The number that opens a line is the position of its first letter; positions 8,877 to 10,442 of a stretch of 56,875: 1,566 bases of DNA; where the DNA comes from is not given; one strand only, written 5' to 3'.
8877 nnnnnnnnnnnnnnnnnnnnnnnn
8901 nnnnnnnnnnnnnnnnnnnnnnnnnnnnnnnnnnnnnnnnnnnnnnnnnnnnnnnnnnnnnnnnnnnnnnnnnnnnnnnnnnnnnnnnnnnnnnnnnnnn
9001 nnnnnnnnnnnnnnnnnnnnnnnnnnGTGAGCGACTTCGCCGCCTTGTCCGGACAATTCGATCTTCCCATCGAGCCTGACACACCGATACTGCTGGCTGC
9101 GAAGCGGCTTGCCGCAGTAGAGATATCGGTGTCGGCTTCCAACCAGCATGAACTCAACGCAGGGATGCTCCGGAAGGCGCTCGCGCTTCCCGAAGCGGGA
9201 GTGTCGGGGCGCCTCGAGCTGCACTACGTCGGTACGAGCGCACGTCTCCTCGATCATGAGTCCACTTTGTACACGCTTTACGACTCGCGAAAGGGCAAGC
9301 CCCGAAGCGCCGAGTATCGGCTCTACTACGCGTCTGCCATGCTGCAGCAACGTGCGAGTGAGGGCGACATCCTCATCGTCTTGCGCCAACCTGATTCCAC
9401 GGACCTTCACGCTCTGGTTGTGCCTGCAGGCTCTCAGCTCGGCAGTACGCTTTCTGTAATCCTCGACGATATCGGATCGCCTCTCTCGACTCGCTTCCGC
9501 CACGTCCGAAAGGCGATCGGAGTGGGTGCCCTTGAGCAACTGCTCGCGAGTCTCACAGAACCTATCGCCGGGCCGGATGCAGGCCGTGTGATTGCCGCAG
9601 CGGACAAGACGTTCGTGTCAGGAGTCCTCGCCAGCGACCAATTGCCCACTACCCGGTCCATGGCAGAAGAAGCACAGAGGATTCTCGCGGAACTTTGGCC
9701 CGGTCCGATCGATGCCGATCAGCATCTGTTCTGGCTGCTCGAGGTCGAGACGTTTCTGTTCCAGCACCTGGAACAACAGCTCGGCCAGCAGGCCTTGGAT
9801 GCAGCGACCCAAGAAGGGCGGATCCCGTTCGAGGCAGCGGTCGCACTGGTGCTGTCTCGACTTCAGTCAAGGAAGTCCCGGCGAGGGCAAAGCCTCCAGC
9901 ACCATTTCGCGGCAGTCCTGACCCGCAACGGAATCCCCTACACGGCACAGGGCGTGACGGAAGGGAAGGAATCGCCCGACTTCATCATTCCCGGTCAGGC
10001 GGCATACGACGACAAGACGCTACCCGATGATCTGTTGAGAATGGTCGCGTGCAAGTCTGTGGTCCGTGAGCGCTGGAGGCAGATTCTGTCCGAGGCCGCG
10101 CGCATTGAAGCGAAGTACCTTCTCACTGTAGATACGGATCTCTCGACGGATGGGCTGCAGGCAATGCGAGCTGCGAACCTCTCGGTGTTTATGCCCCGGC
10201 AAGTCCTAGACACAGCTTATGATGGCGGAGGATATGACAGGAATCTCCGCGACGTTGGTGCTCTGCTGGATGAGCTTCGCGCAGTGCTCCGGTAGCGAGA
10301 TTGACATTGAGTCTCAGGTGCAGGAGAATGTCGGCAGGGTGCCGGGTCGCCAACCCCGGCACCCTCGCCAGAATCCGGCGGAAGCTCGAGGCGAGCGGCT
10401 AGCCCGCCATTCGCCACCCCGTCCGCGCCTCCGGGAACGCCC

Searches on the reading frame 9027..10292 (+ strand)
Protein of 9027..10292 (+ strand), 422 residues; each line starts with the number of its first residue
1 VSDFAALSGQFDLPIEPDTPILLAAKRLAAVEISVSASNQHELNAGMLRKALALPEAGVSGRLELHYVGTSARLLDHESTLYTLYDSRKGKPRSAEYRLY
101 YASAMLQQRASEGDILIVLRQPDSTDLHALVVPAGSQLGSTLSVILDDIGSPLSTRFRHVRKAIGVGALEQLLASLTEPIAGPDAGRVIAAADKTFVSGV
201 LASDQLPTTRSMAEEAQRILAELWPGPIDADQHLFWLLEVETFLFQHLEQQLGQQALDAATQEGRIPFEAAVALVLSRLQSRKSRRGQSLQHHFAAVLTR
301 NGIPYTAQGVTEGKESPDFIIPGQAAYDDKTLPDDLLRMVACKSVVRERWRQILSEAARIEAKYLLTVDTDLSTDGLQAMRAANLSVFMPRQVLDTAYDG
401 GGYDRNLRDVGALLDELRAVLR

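Call 3: search_protein_families(library=pfam, proteins=[window:9027-10292:+], max_evalue=1)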
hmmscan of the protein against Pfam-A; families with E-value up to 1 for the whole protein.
window:9027-10292:+ (422 aa): 3 families
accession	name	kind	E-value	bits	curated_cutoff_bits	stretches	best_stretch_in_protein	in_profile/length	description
PF09019.17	EcoRII-C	-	1.3e-38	133.1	25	1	245-396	1-149/165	EcoRII C terminal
PF15812.10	MREG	-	0.081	13.7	27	1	335-383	50-99/149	Melanoregulin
PF22127.1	NtdA_N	-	0.1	12.9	27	1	340-362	29-51/66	NTD biosynthesis operon protein NtdA, N-terminal domain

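Call 4: search_protein_families(library=padloc, proteins=[window:9027-10292:+], max_evalue=1)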
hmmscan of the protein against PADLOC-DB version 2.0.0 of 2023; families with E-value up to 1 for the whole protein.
window:9027-10292:+ (422 aa): 3 families
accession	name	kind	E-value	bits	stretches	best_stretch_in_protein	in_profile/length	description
PDLC03467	REase_II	-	7.9e-21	72.7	1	264-382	244-363/365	Type II restriction enzyme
PDLC03545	REase_II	-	2.2e-06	25.5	1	277-364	91-181/272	Type II restriction enzyme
PDLC03466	REase_II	-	3.4e-06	24.9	1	273-388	107-229/305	Type II restriction enzyme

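Call 5: search_protein_families(library=ncbifam, proteins=[window:9027-10292:+], max_evalue=1)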
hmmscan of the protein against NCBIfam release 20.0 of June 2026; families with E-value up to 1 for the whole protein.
window:9027-10292:+ (422 aa): 0 families
